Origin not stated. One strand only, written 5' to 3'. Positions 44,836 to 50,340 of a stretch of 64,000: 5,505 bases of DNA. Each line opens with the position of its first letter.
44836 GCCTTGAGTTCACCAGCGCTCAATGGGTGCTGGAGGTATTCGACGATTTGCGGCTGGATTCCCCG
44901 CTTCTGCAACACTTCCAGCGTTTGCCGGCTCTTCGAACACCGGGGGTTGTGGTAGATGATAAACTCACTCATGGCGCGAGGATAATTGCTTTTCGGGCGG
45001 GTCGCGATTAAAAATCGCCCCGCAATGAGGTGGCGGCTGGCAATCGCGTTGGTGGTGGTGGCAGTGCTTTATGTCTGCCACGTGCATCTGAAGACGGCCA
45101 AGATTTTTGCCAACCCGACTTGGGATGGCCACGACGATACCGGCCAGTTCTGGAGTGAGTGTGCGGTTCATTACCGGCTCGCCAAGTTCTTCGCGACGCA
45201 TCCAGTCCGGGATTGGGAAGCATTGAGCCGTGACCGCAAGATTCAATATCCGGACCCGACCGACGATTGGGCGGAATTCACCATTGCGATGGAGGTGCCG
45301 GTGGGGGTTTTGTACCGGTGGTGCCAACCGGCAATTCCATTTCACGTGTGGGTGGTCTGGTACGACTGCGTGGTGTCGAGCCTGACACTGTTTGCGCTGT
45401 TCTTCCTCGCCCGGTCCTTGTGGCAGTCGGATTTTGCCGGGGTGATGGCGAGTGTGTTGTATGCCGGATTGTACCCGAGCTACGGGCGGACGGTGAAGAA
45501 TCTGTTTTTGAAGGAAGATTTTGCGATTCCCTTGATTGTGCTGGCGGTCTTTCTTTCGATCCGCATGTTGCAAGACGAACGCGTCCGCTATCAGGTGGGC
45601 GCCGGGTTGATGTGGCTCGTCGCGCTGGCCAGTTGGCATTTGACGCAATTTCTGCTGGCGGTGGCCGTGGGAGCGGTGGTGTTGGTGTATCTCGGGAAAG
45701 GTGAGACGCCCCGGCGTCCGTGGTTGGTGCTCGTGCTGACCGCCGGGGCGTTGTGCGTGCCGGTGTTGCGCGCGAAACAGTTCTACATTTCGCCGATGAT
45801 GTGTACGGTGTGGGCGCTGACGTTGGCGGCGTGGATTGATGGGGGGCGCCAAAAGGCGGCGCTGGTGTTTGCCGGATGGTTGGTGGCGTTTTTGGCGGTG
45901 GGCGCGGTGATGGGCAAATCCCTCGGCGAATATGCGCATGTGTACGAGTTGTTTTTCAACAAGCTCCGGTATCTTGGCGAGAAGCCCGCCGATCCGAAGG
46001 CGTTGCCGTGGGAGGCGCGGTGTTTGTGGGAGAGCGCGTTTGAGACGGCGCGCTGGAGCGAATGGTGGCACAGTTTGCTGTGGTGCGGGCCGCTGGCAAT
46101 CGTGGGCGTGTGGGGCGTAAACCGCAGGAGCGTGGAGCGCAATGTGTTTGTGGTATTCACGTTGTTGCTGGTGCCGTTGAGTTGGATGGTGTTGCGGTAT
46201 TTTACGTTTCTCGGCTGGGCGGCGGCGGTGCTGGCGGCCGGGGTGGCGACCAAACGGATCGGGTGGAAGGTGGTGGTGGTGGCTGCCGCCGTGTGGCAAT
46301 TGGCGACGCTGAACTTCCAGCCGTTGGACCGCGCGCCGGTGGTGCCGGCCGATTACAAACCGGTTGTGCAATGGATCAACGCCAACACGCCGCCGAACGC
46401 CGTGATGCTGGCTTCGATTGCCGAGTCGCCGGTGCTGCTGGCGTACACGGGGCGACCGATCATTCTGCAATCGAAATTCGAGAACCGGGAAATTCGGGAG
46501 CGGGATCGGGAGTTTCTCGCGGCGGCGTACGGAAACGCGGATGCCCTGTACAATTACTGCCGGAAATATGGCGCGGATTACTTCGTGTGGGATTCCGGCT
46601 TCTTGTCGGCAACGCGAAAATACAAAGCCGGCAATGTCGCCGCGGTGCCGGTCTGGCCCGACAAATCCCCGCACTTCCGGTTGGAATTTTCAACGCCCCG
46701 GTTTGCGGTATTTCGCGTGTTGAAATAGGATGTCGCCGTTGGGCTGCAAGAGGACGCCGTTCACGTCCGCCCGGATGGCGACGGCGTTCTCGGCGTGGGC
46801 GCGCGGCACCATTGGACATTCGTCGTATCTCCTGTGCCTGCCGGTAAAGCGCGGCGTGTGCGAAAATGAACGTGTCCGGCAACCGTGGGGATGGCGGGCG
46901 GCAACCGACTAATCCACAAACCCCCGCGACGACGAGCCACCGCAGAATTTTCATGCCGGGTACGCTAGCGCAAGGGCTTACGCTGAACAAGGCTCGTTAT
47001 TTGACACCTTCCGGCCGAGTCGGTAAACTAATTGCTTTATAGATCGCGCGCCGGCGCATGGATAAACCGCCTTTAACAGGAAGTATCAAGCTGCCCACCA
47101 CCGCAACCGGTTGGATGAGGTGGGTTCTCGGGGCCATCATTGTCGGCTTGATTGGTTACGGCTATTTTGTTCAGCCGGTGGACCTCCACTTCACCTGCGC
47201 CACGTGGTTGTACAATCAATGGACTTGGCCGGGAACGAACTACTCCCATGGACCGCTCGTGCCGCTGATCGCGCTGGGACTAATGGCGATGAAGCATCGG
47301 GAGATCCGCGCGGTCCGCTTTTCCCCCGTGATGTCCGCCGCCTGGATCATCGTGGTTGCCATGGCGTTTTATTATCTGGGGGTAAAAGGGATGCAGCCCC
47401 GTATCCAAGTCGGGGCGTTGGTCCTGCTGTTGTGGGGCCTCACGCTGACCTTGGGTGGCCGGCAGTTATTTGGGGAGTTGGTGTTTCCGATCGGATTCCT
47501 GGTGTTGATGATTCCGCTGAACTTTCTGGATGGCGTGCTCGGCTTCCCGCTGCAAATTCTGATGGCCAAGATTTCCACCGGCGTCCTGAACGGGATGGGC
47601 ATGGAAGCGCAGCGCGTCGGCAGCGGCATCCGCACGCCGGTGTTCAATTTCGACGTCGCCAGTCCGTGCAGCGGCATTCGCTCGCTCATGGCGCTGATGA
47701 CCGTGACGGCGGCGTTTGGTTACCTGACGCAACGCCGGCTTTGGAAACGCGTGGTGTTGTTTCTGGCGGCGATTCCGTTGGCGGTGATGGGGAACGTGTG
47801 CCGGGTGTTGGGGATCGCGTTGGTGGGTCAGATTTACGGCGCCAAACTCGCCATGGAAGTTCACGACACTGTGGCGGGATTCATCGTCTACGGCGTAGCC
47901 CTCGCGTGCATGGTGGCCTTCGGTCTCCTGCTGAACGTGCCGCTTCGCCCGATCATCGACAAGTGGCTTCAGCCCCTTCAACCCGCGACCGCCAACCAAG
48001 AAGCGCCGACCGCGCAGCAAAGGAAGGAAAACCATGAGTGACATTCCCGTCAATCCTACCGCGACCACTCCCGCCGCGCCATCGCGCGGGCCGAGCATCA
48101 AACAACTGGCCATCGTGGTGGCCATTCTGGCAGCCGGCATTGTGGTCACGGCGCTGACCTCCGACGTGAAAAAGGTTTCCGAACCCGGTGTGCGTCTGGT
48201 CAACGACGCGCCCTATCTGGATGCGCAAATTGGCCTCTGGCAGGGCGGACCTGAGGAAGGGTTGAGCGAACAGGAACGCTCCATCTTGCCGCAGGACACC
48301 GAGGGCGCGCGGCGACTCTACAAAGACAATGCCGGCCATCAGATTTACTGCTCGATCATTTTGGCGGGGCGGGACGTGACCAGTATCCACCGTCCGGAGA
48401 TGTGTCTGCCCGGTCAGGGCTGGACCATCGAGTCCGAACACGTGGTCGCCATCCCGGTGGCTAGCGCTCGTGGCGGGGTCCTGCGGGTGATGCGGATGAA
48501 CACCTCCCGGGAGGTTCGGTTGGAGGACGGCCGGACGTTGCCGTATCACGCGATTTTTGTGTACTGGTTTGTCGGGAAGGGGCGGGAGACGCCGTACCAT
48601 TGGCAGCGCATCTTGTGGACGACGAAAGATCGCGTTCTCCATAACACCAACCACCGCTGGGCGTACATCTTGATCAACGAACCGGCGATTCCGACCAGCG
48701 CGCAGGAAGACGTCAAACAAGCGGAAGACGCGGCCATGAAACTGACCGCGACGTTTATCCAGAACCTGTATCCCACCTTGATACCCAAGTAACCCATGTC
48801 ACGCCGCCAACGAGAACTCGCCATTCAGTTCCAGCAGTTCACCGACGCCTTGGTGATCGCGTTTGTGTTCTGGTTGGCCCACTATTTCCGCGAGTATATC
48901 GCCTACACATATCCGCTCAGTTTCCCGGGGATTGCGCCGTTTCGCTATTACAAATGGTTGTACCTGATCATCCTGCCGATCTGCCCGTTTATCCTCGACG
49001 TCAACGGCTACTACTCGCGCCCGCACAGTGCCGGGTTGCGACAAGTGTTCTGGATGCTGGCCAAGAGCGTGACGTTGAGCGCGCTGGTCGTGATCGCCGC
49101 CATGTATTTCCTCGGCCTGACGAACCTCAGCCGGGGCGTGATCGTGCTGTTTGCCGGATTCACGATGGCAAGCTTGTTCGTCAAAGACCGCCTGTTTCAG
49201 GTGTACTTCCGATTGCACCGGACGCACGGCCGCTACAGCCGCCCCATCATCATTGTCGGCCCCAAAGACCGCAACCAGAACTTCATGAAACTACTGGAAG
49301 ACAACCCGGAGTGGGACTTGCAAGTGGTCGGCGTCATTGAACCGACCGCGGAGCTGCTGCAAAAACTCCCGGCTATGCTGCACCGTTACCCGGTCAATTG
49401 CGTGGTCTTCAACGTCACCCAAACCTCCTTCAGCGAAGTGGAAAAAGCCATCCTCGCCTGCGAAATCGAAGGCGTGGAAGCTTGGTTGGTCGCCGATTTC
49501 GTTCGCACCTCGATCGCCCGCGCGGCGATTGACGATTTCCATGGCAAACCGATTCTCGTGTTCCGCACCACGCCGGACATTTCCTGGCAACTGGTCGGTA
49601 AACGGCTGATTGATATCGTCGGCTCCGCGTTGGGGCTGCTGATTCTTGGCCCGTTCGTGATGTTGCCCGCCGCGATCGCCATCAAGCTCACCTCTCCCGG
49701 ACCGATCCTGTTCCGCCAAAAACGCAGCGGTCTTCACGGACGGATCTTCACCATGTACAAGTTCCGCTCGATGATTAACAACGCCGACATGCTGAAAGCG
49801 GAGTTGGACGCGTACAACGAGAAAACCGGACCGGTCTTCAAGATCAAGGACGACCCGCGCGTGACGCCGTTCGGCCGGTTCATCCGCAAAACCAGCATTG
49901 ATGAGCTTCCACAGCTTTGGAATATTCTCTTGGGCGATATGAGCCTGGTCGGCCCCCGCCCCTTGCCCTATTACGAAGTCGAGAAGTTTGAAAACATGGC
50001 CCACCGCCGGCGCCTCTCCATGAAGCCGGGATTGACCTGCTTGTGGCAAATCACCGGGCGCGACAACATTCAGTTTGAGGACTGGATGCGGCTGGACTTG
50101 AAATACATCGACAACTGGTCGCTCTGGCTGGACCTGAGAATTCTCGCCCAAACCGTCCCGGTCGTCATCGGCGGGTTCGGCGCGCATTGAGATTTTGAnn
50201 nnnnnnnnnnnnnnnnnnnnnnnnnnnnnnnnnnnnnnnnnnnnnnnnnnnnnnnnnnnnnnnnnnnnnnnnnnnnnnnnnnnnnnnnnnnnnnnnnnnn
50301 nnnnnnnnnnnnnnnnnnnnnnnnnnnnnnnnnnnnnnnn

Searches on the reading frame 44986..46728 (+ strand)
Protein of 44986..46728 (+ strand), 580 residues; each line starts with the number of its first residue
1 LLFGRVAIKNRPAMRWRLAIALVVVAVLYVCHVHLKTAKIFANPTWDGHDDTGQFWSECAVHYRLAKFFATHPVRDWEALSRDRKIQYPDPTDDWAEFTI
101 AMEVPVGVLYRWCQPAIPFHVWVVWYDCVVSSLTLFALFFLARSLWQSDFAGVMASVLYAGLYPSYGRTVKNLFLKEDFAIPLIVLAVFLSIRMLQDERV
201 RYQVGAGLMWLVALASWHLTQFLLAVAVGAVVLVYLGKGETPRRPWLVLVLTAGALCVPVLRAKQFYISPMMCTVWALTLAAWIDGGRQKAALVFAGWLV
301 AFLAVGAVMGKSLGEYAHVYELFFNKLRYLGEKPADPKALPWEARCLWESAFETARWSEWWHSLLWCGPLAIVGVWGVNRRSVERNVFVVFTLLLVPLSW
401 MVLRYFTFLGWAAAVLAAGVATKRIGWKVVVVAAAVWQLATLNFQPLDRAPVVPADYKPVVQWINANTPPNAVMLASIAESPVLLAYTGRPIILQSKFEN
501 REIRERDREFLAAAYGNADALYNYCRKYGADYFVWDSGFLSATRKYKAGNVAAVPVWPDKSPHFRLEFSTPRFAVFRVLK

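Call 73: search_protein_families(library=pfam, proteins=[window:44986-46728:+], max_evalue=0.0001)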
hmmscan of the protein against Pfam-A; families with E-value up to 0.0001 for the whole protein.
window:44986-46728:+ (580 aa): 1 family
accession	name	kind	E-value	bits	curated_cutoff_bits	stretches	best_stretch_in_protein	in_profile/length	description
PF10034.15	Dpy19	-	5.7e-22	78.1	27.2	2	55-293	33-292/653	Q-cell neuroblast polarisation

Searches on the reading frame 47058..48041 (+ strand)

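Call 73: search_protein_families(library=pfam, proteins=[window:47058-48041:+], max_evalue=0.0001)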
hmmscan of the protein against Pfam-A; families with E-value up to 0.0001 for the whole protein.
window:47058-48041:+ (327 aa): 1 family
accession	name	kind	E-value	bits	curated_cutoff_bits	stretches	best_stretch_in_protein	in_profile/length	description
PF09721.15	Exosortase_EpsH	-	1.9e-49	168.8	25.7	1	45-290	9-252/254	Transmembrane exosortase (Exosortase_EpsH)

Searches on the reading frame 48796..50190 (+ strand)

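Call 73: search_protein_families(library=pfam, proteins=[window:48796-50190:+], max_evalue=0.0001)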
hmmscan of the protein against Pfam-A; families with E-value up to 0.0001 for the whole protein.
window:48796-50190:+ (464 aa): 2 families
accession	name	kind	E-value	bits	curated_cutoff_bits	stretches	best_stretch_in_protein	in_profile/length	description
PF02397.22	Bac_transf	-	1.4e-69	233.6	27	1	269-458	1-178/179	Bacterial sugar transferase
PF13727.12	CoA_binding_3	-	8.6e-10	39.3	25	1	70-184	3-113/175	CoA-binding domain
